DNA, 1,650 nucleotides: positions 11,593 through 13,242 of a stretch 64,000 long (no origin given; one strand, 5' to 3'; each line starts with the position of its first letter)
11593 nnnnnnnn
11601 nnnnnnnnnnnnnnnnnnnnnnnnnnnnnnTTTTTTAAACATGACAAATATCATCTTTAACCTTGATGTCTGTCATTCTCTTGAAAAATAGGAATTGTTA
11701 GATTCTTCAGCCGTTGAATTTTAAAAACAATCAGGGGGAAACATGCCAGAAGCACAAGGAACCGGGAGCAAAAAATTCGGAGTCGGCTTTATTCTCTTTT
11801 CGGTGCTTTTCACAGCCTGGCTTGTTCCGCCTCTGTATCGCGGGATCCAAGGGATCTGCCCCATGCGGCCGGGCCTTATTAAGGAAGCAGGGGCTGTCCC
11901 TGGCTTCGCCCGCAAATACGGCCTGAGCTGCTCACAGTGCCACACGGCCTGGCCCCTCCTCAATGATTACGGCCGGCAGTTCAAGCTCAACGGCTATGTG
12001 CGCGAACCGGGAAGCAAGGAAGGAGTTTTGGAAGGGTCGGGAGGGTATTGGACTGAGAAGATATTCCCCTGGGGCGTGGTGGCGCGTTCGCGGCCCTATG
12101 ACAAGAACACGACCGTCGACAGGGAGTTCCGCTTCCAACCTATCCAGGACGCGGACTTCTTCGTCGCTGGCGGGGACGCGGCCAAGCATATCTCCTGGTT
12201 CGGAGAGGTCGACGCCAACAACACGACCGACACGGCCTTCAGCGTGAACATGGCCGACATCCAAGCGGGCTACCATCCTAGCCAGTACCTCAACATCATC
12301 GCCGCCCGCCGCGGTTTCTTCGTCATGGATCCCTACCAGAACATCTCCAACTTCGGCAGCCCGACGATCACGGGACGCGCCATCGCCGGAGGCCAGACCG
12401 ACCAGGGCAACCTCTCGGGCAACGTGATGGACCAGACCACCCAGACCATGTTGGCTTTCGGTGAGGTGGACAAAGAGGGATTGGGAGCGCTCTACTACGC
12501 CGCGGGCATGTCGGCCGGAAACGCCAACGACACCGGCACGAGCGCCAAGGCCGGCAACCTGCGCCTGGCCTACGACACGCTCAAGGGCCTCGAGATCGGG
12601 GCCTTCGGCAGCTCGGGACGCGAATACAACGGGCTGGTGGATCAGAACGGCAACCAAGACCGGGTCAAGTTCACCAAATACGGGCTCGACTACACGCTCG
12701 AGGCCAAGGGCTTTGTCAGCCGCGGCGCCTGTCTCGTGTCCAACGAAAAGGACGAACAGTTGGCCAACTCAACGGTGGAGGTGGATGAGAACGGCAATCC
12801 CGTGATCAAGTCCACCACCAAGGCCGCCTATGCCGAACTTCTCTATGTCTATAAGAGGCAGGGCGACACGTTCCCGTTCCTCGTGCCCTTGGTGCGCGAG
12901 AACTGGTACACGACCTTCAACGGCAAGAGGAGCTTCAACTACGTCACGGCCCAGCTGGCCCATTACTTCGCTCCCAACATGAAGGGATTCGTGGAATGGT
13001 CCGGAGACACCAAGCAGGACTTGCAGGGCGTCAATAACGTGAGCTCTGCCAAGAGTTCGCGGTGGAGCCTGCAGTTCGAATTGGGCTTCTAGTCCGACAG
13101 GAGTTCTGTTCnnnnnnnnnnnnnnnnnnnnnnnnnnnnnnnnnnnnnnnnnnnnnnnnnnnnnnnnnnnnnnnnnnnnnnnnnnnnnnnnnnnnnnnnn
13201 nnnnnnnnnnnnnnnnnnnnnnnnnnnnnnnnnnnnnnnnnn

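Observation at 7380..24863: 17-kb respiratory supercluster: bc-like complex, Cyc2-like porin-cytochrome, ACIII and a NapC/ImcH-like multiheme cytochrome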

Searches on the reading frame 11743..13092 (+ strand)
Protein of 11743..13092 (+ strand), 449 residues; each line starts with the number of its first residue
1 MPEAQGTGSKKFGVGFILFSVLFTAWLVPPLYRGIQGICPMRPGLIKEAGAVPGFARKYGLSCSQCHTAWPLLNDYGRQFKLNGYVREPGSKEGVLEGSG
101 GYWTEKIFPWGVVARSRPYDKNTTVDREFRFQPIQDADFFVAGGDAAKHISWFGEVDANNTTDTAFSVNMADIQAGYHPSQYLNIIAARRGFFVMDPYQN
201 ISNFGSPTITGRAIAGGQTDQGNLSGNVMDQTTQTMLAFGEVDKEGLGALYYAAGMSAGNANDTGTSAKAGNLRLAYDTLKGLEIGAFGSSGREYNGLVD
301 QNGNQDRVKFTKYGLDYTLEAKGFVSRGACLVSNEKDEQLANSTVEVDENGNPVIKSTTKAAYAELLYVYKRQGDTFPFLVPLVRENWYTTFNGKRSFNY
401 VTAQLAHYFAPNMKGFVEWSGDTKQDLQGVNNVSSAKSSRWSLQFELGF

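Call 4: search_protein_families(library=pfam, proteins=[window:11743-13092:+], max_evalue=0.01)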
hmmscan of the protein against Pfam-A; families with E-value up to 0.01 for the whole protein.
window:11743-13092:+ (449 aa): 0 families

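Call 12: search_protein_families(library=ncbifam, proteins=[window:11743-13092:+], max_evalue=0.01)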
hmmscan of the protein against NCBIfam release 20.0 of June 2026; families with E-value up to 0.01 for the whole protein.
window:11743-13092:+ (449 aa): 0 families

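Call 14: find_homologous_proteins(query=window:11743-13092:+)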
Query window:11743-13092:+ (449 aa): 115 proteins with E <= 0.001 among 7547 candidates.
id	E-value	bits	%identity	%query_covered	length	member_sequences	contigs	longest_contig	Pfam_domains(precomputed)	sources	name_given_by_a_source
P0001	0.0e+0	1040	100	100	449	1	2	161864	-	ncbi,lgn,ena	-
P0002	7.2e-179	614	61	97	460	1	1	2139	-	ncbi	-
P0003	3.6e-158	545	58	97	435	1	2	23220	-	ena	-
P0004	8.6e-144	498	53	98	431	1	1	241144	-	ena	-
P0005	3.6e-140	486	52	96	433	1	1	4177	-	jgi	jgi:hypothetical protein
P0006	5.1e-139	482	52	96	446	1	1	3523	-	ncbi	-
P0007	2.3e-138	480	55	91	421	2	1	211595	-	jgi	jgi:hypothetical protein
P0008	3.8e-137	476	52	96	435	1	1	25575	-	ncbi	-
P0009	2.2e-136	473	51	96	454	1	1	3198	-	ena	-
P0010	8.9e-136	471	51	100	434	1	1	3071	-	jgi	jgi:hypothetical protein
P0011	2.0e-135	470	50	98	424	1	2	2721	-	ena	-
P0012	1.3e-134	468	51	94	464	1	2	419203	-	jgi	jgi:hypothetical protein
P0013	6.7e-134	465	52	97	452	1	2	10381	-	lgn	-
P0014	2.0e-133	464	50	97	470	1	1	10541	-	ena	-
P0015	3.3e-132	460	50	98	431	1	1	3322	-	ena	-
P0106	6.8e-10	57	40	21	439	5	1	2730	-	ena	-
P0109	9.5e-7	46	51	11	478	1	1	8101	-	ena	-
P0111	1.9e-5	42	61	9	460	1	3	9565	-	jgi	jgi:hypothetical protein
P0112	2.1e-4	38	67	8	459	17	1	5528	-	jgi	jgi:hypothetical protein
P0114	5.8e-4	37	68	8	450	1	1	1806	-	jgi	jgi:hypothetical protein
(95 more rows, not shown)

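Call 18: find_encoding_contigs(protein=P0001, flank=2000, max_places=3)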
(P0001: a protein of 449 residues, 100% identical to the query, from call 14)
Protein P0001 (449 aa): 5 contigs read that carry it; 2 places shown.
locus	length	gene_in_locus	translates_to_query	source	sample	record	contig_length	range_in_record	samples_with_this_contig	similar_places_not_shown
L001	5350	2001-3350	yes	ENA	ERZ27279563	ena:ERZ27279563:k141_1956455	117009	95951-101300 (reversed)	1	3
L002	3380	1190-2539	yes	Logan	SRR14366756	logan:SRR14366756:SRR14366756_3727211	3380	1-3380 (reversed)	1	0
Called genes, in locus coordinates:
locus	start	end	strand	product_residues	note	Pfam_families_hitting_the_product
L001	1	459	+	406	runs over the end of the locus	PF09699:Paired_CXXCH_1 (faint), PF14522:Cytochrome_C7 (faint), PF14537:Cytochrom_c3_2 (weak)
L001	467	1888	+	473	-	PF12796:Ank_2, PF13637:Ank_4 (weak), PF13857:Ank_5 (weak), PF00023:Ank (weak), PF13637:Ank_4, PF00023:Ank, PF13637:Ank_4, PF00023:Ank, +6 more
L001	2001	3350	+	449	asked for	-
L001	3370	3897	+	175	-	-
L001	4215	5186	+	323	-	PF00034:Cytochrom_C (weak), PF02085:Cytochrom_CIII (faint), PF14537:Cytochrom_c3_2 (faint), PF14522:Cytochrome_C7 (weak)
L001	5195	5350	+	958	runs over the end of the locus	PF04879:Molybdop_Fe4S4, PF13183:Fer4_8 (faint), PF13187:Fer4_9 (faint), PF12838:Fer4_7 (weak), PF13247:Fer4_11 (weak)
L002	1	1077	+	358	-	?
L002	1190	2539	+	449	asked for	-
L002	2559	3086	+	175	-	-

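Call 19: list_cluster_members(proteins=[P0001, P0106, P0109, P0111, P0112, P0114, P0004, P0012])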
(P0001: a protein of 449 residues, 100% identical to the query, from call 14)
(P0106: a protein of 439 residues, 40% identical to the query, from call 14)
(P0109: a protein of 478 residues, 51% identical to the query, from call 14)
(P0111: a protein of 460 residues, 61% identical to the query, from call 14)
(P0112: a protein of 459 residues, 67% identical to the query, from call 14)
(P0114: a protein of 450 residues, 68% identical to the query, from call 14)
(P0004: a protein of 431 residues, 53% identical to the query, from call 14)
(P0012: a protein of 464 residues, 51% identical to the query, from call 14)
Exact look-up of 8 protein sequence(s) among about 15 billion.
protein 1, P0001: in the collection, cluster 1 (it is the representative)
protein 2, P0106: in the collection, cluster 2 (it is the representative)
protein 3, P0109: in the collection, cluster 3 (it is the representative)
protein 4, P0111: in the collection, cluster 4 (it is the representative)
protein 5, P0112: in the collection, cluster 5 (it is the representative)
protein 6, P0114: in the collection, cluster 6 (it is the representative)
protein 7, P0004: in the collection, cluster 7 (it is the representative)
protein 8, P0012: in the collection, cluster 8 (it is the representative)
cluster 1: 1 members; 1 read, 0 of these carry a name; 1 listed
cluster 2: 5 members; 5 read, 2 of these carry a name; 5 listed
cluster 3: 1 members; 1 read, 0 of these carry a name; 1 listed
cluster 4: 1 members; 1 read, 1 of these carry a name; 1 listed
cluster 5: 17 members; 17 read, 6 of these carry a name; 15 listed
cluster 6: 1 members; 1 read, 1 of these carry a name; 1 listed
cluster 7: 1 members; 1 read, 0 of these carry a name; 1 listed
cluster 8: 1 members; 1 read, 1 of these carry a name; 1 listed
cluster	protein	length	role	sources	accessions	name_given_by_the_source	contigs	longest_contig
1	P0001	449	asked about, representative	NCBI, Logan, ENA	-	-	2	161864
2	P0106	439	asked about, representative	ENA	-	-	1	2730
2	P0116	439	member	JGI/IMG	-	hypothetical protein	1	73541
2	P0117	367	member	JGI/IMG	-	hypothetical protein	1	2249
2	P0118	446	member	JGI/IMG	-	-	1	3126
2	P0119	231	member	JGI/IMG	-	-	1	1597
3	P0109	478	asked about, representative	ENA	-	-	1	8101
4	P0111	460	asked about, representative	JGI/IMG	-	hypothetical protein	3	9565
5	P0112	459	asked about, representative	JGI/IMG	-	hypothetical protein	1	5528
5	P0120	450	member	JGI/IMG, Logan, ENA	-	hypothetical protein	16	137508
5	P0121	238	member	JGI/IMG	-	hypothetical protein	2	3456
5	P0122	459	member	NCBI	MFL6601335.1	MAG: cytochrome C [Steroidobacteraceae bacterium]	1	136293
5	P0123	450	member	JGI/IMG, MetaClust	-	\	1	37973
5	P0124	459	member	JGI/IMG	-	hypothetical protein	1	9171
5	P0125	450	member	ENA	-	-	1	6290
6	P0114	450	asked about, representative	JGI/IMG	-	hypothetical protein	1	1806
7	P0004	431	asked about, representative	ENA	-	-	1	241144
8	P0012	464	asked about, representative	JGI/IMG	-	hypothetical protein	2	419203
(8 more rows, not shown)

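Call 23: find_related_loci(query=A2, collection=genome_contigs, flank=10000)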
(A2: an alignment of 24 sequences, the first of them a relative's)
Query A2 (449 aa) in genome_contigs; peptide patterns used: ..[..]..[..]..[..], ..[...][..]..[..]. (x = any residue, [..] = any of these).
599 stretches matched a pattern (row limit reached: there are more); 460 encode a relative of the query (tblastn E <= 1e-3); the best 80 are kept; 78 distinct loci.
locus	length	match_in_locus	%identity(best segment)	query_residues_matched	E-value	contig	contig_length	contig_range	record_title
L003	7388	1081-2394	50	9-449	5e-134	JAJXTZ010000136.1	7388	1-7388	MAG: bacterium isolate BP4.bin73 NODE_14831_length_7388_cov_3.227241, whole genome shotgun sequence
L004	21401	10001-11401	45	29-449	2e-124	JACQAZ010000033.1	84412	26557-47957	MAG: Elusimicrobia bacterium isolate NC_groundwater_929_Pr1_S-0.2um_66_27 Montesol18-Sp2_coassembly_scaffold_739073, who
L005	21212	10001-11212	45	12-449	2e-120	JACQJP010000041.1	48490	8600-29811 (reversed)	MAG: Elusimicrobia bacterium isolate NC_groundwater_1154_Ag_S-0.1um_58_61 S_p1_S3_coassembly_k141_1689118, whole genome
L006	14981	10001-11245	45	14-449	1e-118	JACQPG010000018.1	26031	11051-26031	MAG: Elusimicrobia bacterium isolate NC_groundwater_1301_Ag_S-0.2um_62_34 S_p2_S4_coassembly_k141_572490, whole genome s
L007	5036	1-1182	50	68-449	2e-116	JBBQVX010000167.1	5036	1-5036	MAG: Elusimicrobiota bacterium isolate Co_metawrap_2019 Cmw_2019_k141_26451386_length_5036_cov_6.0000, whole genome shot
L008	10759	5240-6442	43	14-449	2e-106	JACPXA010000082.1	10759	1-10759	MAG: Elusimicrobia bacterium isolate NC_groundwater_825_Pr1_B-0.1um_59_9 Montesol18_Bp1_scaffold_521747, whole genome sh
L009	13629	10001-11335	45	26-449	1e-105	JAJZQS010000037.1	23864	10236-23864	MAG: bacterium isolate SKS1.bin53 NODE_3719_length_23864_cov_8.141214, whole genome shotgun sequence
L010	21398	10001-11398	41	9-449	2e-104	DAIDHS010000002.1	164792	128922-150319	MAG TPA_asm: Elusimicrobia bacterium isolate clean11 NODE_2_length_164792_cov_5.463668, whole genome shotgun sequence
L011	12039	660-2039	41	10-449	4e-102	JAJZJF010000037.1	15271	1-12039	MAG: bacterium isolate LSA5.bin12 NODE_5758_length_15271_cov_10.599247, whole genome shotgun sequence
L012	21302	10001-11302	45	39-449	2e-101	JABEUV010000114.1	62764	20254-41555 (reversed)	MAG: Elusimicrobia bacterium isolate MAG 13 k99_127935, whole genome shotgun sequence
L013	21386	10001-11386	40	10-449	3e-101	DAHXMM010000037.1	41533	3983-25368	MAG TPA_asm: Elusimicrobia bacterium isolate clean1622 k141_892565, whole genome shotgun sequence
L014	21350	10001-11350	41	26-449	4e-100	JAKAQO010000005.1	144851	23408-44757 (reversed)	MAG: bacterium isolate YF2.bin79 NODE_57_length_144851_cov_5.170186, whole genome shotgun sequence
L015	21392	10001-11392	41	9-449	1e-99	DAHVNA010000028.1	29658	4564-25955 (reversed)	MAG TPA_asm: Elusimicrobia bacterium isolate clean561 NODE_28_length_29658_cov_5.785234, whole genome shotgun sequence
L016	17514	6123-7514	41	9-449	7e-99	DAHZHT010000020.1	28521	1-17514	MAG TPA_asm: Elusimicrobia bacterium isolate clean4882 NODE_20_length_28521_cov_4.065673, whole genome shotgun sequence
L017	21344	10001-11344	41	29-449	1e-93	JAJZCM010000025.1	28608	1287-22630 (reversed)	MAG: bacterium isolate JA2.bin36 NODE_1043_length_28608_cov_5.502651, whole genome shotgun sequence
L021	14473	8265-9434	38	46-449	2e-81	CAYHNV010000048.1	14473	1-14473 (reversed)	MAG TPA_asm: uncultured Elusimicrobia bacterium isolate ERP119705_co13_643 genome assembly, contig: NODE_5218_length_144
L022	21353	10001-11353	49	10-449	7e-125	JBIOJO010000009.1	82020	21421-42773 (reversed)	MAG: Elusimicrobiota bacterium isolate GcC5-9 k141_608010_length_82020_cov_48.5184, whole genome shotgun sequence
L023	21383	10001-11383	45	2-449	2e-107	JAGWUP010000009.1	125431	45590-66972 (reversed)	MAG: Elusimicrobia bacterium isolate REEB4 contig-150_93, whole genome shotgun sequence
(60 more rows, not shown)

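Call 34: predict_structure(alignment_id=A1)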
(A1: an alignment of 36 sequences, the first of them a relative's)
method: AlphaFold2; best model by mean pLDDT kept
length: 449 residues; sequences in the alignment: 36
mean_pLDDT: 82.9   pTM: 0.79
mean pLDDT of the five models: 82.9, 82.1, 81.9, 81.1, 80.0
residues with pLDDT >= 90: 194; 70-90: 165; 50-70: 68; < 50: 22
segments of 3 or more residues with pLDDT < 50: 1-7, 40-52
pLDDT, mean of each block of 10 residues (from residue 1): 48 77 76 68 38 60 84 88 84 83 81 93 91 91 78 89 76 92 94 93 88 74 69 94 92 91 75 96 96 78 79 96 95 86 55 77 97 93 95 86 97 95 75 76 94
secondary structure, 60 per line:
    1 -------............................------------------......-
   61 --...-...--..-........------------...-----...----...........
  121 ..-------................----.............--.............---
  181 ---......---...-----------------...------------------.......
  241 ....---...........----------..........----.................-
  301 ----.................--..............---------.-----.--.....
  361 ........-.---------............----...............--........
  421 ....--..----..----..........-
elements in order: H8-35 H54-59 E67-69 H75-82 E95-97 E103-105 E110-122 E130-145 E150-162 E165-177 E184-189 E234-244 E248-258 E269-278 E283-299 E305-321 E324-337 E356-368 E380-391 E396-410 E413-424 E439-448

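Call 38: fold_search(model_id=the predicted structure, library=pdb)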
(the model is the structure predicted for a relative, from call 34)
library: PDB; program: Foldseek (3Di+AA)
matches with E <= 10: 900; with E <= 0.001: 217
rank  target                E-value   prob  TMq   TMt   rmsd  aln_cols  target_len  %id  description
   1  7eqm_A                8.0e-11  1.00  0.51  0.67   5.6       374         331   11  Apo Truncated VhChiP (Delta 1-19) (released 2022-08-10)
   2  8wv0_A                1.9e-10  1.00  0.45  0.59   7.4       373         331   13  Outer membrane porin of Burkholderia pseudomallei (BpsOmp38) (released 2024-10-30)
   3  8wv0_B                2.0e-10  1.00  0.47  0.61   6.5       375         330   13  Outer membrane porin of Burkholderia pseudomallei (BpsOmp38) (released 2024-10-30)
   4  8pyz_E                2.3e-10  1.00  0.50  0.62   6.5       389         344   13  Structure of Ompk36GD from Klebsiella pneumonia, solved at wavelength 4.13 A (released 2023-10-25)
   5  5mdo_A                2.5e-10  1.00  0.52  0.66   5.3       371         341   11  Crystal structure of in vitro folded Chitoporin VhChip from Vibrio harveyi (crystal form I) (released 2017-12-20)
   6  4d65_A                3.2e-10  1.00  0.51  0.65   6.5       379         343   13  Structure of porin Omp-Pst2 from P. stuartii; the asymmetric unit contains a dimer of trimers. (released 2016-03-09)
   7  6ehb_B                3.8e-10  1.00  0.47  0.64   7.1       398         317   11  OmpU, an outer membrane protein, of Vibrio cholerae (released 2018-04-25)
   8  5mdq_A                4.0e-10  1.00  0.51  0.63   5.7       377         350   11  Crystal structure of outer membrane expressed Chitoporin VhChip from Vibrio harveyi (released 2017-12-20)
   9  6ehf                  4.7e-10  1.00  0.51  0.69   6.9       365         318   10  OmpT (in-vitro folded), an outer membrane protein Vibrio cholerae (trimer form) (released 2018-04-25)
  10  8jto                  5.0e-10  1.00  0.45  0.57   7.3       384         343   13  Outer membrane porin of Burkholderia pseudomallei (BpsOmp38) in complex with ceftazidime (released 2024-06-26)
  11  6ehb_C                5.5e-10  1.00  0.46  0.62   7.2       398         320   13  OmpU, an outer membrane protein, of Vibrio cholerae (released 2018-04-25)
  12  6ehe                  6.2e-10  1.00  0.51  0.72   5.4       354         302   10  OmpTdeltaL8 (loop L8 deletion mutant of OmpT), an outer membrane protein of Vibrio cholerae (released 2018-04-25)
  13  6v78_A                6.2e-10  1.00  0.49  0.61   6.7       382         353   15  OmpK37 porin (released 2020-04-01)
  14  6ehd                  7.2e-10  1.00  0.49  0.65   7.3       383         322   10  OmpT (in-vitro folded), an outer membrane protein of Vibrio cholerae (released 2018-04-25)
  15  5o9c_A                1.1e-09  1.00  0.50  0.63   6.8       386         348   14  Crystal structure of Omp36 from Enterobacter aerogenes (released 2018-06-27)
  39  4rjw                  5.6e-09  1.00  0.49  0.52   8.9       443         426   14  Crystal structure of Pseudomonas aeruginosa OprO (released 2015-10-21)
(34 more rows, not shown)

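Call 52: find_encoding_contigs(protein=P0007, flank=10000, max_places=2)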
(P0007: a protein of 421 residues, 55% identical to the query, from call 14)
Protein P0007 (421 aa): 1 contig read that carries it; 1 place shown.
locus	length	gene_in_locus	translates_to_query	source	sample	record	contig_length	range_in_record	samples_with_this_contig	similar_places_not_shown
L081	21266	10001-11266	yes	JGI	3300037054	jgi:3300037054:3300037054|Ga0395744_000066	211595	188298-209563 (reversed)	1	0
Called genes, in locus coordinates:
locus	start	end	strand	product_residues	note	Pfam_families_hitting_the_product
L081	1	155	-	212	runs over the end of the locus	-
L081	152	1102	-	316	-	PF00582:Usp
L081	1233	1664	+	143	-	-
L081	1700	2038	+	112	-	-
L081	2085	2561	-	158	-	-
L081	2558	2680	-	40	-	-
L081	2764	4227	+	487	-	PF00989:PAS, PF08448:PAS_4, PF13188:PAS_8 (weak), PF13426:PAS_9, PF00989:PAS, PF13426:PAS_9, PF00512:HisKA, PF02518:HATPase_c, +2 more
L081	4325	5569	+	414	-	PF00871:Acetate_kinase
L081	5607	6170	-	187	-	PF06574:FAD_syn, PF01467:CTP_transf_like (weak)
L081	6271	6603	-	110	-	-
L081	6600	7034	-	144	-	PF16976:RcpC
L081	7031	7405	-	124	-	-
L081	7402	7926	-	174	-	PF04542:Sigma70_r2, PF08281:Sigma70_r4_2, PF04545:Sigma70_r4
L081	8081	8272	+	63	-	PF02416:TatA_B_E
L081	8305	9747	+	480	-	PF12796:Ank_2, PF13857:Ank_5, PF00023:Ank, PF13606:Ank_3 (weak), PF13637:Ank_4, PF00023:Ank, PF12796:Ank_2 (weak), PF13857:Ank_5 (weak), +2 more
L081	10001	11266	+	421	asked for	-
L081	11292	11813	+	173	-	-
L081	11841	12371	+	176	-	-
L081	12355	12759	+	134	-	PF13187:Fer4_9 (faint), PF13237:Fer4_10 (faint), PF12837:Fer4_6 (faint), PF12838:Fer4_7 (weak)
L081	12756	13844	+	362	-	PF02085:Cytochrom_CIII (faint), PF14537:Cytochrom_c3_2 (faint), PF00034:Cytochrom_C, PF13442:Cytochrome_CBB3 (weak), PF14522:Cytochrome_C7 (weak)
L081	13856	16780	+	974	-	PF04879:Molybdop_Fe4S4, PF12838:Fer4_7 (weak), PF13247:Fer4_11 (weak)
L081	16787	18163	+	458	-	PF03916:NrfD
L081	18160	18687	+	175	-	PF11821:ActD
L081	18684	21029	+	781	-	PF00034:Cytochrom_C (weak), PF13442:Cytochrome_CBB3, PF00034:Cytochrom_C, PF13442:Cytochrome_CBB3, PF00034:Cytochrom_C, PF13442:Cytochrome_CBB3, PF00034:Cytochrom_C, PF13442:Cytochrome_CBB3, +5 more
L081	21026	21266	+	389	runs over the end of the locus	-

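Call 53: find_encoding_contigs(protein=P0004, flank=10000, max_places=2)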
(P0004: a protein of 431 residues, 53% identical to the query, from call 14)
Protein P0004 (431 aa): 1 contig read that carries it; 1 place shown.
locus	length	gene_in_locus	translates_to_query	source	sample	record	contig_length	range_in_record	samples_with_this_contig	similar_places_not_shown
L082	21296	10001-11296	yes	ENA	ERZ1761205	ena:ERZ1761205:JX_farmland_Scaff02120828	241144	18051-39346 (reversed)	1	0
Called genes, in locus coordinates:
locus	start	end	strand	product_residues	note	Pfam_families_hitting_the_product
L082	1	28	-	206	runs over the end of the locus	-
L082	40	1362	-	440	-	PF02195:ParB_N, PF01555:N6_N4_Mtase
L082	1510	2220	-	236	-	-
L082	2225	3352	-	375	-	-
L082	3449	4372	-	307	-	PF18184:SLATT_3, PF14015:DUF4231, PF18181:SLATT_1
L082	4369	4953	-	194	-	PF08937:ThsB_TIR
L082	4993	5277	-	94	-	-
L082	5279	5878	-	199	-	-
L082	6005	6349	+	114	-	PF13560:HTH_31 (faint), PF13443:HTH_26 (weak), PF01381:HTH_3 (weak)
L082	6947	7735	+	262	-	PF07505:DUF5131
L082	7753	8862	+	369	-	-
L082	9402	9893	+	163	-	PF00034:Cytochrom_C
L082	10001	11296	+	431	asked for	-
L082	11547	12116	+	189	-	-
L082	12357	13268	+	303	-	PF00072:Response_reg, PF00989:PAS, PF08448:PAS_4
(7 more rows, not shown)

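Call 55: find_encoding_contigs(protein=P0003, flank=10000, max_places=2)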
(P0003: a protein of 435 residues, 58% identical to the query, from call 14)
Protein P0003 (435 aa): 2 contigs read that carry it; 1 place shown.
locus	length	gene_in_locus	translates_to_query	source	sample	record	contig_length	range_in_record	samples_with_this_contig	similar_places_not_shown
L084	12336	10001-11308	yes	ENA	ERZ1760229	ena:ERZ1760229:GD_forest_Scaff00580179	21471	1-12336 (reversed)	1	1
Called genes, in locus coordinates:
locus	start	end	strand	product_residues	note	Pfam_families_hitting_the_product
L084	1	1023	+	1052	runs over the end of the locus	PF00675:Peptidase_M16, PF05193:Peptidase_M16_C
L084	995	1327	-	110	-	PF13431:TPR_17 (faint), PF13432:TPR_16 (weak), PF23914:TPR_CcmH_CycH (weak), PF13424:TPR_12 (faint), PF21033:RMD1-3 (weak), PF13432:TPR_16, PF13414:TPR_11 (weak), PF14559:TPR_19, +4 more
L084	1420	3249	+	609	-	PF00009:GTP_EFTU, PF22042:EF-G_D2, PF03144:GTP_EFTU_D2, PF00679:EFG_C, PF21018:BipA_C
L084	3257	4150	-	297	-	PF00126:HTH_1, PF03466:LysR_substrate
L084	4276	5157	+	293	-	-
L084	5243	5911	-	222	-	PF00702:Hydrolase, PF13419:HAD_2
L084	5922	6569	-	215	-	-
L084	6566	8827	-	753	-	-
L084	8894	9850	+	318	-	-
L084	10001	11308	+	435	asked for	-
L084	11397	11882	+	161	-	-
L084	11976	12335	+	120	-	?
